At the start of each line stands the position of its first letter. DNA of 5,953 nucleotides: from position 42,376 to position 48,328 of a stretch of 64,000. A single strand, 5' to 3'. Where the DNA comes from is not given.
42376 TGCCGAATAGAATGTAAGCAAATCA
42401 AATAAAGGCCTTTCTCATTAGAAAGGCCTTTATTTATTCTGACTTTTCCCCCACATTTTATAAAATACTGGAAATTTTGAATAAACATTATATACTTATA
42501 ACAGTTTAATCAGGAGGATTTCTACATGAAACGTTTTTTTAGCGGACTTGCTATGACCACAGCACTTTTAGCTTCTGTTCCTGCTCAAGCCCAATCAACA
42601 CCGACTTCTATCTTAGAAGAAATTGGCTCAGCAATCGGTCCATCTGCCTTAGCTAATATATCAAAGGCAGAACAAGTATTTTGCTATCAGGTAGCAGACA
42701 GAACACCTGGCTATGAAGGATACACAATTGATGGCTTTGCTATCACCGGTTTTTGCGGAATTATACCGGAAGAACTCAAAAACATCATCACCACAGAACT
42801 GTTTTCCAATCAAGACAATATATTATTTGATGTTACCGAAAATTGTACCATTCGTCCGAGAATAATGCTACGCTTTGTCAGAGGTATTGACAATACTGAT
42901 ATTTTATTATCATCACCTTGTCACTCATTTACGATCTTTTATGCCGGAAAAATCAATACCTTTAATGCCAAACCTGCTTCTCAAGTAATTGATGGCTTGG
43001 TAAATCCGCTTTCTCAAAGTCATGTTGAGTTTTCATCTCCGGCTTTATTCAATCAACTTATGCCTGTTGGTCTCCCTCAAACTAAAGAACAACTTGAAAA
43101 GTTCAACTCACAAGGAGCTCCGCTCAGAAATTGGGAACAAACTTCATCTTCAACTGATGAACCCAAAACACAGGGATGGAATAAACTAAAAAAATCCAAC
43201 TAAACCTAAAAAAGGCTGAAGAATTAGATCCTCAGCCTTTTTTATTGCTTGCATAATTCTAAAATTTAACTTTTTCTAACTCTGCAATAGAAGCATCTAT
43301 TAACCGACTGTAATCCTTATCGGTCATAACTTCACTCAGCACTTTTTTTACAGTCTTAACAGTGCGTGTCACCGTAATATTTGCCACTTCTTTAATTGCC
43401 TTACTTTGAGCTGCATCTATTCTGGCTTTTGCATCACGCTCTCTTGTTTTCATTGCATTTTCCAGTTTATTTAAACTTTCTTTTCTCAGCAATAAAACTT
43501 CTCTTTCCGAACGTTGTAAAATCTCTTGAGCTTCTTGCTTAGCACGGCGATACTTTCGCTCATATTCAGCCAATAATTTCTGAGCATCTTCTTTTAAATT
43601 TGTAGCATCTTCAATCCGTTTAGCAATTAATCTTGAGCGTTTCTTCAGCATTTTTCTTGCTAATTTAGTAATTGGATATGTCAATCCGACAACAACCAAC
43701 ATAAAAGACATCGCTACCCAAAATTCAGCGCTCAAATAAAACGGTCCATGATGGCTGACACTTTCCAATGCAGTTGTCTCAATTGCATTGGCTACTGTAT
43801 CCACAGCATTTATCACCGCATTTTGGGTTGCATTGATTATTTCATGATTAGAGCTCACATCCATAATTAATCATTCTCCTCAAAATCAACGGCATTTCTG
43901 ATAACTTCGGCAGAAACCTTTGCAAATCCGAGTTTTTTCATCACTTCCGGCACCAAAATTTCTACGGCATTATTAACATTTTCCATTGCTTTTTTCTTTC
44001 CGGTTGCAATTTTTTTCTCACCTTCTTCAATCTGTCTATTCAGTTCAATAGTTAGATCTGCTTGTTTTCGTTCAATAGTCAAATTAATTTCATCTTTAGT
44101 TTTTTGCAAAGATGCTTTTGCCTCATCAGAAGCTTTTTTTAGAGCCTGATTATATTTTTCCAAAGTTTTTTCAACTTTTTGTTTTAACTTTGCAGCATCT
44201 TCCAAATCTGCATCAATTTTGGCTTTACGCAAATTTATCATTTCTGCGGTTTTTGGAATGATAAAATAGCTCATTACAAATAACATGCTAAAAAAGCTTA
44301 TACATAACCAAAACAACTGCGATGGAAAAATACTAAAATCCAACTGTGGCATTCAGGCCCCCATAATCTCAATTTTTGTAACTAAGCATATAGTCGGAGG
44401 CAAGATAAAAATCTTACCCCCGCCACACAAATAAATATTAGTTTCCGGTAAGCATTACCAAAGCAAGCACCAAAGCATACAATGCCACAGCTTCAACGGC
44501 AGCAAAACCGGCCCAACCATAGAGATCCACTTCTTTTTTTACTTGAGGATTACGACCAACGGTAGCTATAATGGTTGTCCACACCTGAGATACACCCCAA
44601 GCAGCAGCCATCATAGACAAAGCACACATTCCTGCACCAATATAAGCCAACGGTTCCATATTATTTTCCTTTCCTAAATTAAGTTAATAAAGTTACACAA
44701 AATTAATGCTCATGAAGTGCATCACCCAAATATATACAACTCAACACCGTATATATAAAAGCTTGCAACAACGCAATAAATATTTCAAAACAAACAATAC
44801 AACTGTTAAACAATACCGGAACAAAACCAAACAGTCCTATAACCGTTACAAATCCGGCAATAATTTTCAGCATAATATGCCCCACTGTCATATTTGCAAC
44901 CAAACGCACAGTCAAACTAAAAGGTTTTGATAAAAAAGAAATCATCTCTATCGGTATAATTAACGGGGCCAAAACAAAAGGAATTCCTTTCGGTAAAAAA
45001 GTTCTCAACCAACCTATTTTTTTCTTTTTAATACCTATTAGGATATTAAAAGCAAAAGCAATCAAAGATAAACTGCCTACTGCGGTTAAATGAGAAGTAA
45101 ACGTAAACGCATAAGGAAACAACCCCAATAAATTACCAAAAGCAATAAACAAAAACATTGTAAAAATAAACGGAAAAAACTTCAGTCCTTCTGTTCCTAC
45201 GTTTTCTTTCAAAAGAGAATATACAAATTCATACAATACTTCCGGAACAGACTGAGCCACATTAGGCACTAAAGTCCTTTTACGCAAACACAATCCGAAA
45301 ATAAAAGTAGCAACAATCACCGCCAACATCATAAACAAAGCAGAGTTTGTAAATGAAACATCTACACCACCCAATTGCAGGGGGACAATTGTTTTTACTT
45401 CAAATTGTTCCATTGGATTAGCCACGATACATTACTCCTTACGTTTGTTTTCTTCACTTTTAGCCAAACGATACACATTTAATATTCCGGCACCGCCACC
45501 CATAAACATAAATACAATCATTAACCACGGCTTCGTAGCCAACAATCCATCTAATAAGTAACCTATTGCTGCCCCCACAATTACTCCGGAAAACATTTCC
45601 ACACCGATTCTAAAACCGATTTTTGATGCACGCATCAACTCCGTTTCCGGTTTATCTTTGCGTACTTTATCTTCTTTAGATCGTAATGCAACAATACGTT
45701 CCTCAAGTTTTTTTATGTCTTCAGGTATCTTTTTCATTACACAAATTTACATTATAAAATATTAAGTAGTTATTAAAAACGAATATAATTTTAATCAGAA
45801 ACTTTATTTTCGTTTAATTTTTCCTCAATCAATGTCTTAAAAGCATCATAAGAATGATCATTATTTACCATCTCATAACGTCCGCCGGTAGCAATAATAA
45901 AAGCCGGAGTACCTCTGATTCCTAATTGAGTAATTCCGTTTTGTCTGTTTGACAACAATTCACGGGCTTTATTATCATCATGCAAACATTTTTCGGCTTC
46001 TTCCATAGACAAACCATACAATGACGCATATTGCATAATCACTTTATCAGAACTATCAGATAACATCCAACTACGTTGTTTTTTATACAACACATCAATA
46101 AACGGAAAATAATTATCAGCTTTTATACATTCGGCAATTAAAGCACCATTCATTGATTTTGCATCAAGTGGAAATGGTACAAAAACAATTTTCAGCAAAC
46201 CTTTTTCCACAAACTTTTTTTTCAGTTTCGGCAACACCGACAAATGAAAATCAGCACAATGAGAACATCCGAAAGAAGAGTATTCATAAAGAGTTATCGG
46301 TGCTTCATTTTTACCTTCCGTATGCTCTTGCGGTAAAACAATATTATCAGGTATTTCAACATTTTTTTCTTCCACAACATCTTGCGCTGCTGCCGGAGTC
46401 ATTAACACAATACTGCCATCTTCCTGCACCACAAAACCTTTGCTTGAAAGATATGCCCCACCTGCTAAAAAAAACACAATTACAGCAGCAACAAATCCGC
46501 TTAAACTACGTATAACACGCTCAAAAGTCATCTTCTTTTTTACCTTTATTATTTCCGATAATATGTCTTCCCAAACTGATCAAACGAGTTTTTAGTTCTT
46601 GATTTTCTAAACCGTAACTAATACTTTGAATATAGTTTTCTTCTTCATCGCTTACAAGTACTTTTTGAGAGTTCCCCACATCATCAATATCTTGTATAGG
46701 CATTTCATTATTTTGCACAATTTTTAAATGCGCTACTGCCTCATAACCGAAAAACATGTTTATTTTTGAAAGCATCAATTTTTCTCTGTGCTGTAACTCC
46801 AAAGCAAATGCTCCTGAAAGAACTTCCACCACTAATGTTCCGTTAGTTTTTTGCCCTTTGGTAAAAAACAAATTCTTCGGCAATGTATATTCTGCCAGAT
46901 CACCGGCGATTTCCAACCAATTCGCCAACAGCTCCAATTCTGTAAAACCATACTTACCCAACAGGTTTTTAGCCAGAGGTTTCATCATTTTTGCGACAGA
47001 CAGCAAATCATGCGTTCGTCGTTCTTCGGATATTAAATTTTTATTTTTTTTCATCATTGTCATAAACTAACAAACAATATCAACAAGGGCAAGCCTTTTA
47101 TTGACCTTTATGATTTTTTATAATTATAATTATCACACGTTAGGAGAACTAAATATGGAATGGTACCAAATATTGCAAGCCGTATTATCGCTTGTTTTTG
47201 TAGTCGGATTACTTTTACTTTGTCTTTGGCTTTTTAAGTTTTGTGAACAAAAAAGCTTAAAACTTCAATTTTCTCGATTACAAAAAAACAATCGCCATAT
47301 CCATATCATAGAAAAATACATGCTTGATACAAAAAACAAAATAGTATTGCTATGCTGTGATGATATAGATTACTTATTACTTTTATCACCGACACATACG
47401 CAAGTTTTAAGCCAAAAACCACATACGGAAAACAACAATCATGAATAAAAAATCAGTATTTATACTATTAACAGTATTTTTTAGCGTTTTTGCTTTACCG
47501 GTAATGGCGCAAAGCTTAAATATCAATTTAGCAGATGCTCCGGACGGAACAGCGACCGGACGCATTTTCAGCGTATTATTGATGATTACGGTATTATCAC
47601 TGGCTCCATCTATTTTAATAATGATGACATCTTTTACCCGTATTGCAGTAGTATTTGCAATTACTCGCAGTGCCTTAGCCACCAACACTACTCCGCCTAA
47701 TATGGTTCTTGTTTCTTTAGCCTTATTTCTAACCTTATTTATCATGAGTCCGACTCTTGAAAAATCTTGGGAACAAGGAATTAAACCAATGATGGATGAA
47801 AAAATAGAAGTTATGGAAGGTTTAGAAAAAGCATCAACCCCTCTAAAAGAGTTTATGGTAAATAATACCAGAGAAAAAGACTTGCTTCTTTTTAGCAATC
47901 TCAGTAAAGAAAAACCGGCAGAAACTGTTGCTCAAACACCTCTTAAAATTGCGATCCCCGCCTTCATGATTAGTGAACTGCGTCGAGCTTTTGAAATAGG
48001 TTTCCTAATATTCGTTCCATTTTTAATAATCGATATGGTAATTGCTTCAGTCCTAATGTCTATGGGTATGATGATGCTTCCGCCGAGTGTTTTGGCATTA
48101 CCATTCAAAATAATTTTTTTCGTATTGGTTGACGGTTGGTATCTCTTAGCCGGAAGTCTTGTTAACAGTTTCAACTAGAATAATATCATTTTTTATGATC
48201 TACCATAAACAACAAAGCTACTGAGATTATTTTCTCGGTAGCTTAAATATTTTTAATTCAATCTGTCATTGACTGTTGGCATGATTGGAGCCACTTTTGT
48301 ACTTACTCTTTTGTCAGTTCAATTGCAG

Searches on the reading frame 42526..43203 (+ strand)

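Call 83: search_protein_families(library=pfam, proteins=[window:42526-43203:+], max_evalue=0.01)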
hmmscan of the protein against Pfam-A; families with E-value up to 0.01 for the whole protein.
window:42526-43203:+ (225 aa): 1 family
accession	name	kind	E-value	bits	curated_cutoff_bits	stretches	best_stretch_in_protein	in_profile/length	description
PF06200.19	tify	-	0.0045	16.7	27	1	135-154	7-26/34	tify domain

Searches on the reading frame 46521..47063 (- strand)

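Call 3: search_protein_families(library=pfam, proteins=[window:46521-47063:-], max_evalue=0.01)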
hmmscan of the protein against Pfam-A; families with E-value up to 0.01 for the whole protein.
window:46521-47063:- (180 aa): 1 family
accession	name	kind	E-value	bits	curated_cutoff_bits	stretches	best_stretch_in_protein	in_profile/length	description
PF05258.17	DciA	-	5.9e-12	46.1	24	1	24-115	3-89/89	Dna[CI] antecedent, DciA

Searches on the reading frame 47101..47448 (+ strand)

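Call 3: search_protein_families(library=pfam, proteins=[window:47101-47448:+], max_evalue=0.01)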
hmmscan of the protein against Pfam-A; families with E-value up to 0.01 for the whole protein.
window:47101-47448:+ (115 aa): 1 family
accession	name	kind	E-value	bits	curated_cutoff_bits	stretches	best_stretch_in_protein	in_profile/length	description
PF04347.18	FliO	-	0.00053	20.5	22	1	58-106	13-61/91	Flagellar biosynthesis protein, FliO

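Call 4: search_protein_families(library=ncbifam, proteins=[window:47101-47448:+], max_evalue=0.01)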
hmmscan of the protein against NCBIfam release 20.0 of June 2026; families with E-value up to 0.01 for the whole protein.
window:47101-47448:+ (115 aa): 1 family
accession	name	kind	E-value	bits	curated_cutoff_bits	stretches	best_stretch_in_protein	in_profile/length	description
TIGR03500.1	FliO_TIGR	equivalog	5.4e-09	36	55.25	1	31-104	1-68/70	flagellar biosynthetic protein FliO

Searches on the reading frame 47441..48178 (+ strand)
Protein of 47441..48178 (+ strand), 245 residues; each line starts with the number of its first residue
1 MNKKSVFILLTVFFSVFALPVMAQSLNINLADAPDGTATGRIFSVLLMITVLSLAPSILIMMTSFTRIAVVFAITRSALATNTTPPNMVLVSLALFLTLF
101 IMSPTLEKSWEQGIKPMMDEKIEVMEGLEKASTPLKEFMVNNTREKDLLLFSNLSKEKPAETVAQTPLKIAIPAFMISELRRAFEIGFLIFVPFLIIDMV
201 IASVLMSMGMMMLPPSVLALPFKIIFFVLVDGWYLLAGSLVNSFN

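Call 3: search_protein_families(library=pfam, proteins=[window:47441-48178:+], max_evalue=0.01)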
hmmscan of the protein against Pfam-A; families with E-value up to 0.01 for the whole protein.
window:47441-48178:+ (245 aa): 1 family
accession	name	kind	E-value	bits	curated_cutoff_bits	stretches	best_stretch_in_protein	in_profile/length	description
PF00813.25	FliP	-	7.2e-78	261.4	26.9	1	48-240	1-191/191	FliP family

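Call 4: search_protein_families(library=ncbifam, proteins=[window:47441-48178:+], max_evalue=0.01)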
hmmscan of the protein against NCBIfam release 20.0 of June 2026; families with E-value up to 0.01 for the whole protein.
window:47441-48178:+ (245 aa): 4 families
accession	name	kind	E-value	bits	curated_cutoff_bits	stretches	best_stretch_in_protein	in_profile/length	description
TIGR01103.1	fliP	equivalog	3.2e-86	288.2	217.45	1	48-244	1-197/197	flagellar type III secretion system pore protein FliP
NF009438.0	PRK12797.1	subfamily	4e-60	203.3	179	1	42-244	8-216/217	EscR/YscR/HrcR family type III secretion system export apparatus protein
TIGR01102.1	yscR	equivalog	3.8e-53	180.3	208.6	1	46-238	2-200/202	type III secretion system export apparatus subunit SctR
NF009437.0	PRK12796.1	equivalog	8.9e-38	130.1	263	1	44-243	7-216/223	EscR/YscR/HrcR family type III secretion system export apparatus protein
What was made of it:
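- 47101..48178 (+): fliO-fliP, convergent with the large gene. Calls 3 and 4.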
